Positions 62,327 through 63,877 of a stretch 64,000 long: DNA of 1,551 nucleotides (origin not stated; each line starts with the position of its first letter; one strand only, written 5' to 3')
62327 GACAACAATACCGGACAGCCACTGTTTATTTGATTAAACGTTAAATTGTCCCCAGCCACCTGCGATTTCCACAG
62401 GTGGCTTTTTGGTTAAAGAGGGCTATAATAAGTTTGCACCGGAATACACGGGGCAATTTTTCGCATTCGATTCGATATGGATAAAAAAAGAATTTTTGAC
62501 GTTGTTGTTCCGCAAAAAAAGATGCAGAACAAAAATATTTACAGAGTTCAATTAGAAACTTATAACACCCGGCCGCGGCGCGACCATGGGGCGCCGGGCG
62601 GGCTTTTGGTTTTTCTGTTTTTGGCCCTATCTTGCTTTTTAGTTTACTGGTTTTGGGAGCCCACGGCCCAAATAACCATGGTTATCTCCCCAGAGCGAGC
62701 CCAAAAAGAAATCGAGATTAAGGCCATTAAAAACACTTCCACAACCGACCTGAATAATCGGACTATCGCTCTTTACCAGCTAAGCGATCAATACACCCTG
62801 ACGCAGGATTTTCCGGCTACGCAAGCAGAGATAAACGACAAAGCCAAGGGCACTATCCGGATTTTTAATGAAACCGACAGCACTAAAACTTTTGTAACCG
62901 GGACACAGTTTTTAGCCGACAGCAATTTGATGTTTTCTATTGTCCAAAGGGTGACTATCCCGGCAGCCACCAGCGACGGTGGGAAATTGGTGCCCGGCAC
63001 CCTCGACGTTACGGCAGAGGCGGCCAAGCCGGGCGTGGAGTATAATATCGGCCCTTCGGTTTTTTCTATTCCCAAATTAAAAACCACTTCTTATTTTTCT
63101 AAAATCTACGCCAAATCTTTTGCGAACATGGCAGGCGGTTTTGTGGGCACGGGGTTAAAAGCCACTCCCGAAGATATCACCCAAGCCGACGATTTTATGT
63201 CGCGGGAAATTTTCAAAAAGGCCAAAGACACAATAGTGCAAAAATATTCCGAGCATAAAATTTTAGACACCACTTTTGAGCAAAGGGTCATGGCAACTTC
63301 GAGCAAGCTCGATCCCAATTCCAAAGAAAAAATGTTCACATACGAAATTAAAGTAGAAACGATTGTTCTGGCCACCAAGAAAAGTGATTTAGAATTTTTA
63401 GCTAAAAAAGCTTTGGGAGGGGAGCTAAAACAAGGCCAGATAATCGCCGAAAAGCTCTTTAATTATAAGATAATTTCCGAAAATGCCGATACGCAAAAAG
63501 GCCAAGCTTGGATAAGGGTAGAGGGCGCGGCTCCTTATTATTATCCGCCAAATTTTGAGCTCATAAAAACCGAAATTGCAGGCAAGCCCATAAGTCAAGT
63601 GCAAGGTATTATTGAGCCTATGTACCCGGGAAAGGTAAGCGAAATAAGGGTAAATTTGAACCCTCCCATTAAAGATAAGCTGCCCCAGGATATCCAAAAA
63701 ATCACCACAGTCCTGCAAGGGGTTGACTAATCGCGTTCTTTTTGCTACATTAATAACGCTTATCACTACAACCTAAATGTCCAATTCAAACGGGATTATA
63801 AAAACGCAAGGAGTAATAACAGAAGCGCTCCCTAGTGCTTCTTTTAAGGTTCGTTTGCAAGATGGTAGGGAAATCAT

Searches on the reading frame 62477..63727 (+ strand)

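Call 73: search_protein_families(library=pfam, proteins=[window:62477-63727:+], max_evalue=0.01)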
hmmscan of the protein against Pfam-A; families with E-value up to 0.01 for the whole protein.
window:62477-63727:+ (417 aa): 1 family
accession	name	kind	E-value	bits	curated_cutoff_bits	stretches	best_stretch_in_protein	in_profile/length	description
PF21110.3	GlxA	-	0.0011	20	27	1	122-189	1-77/105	GlxA beta barrel domain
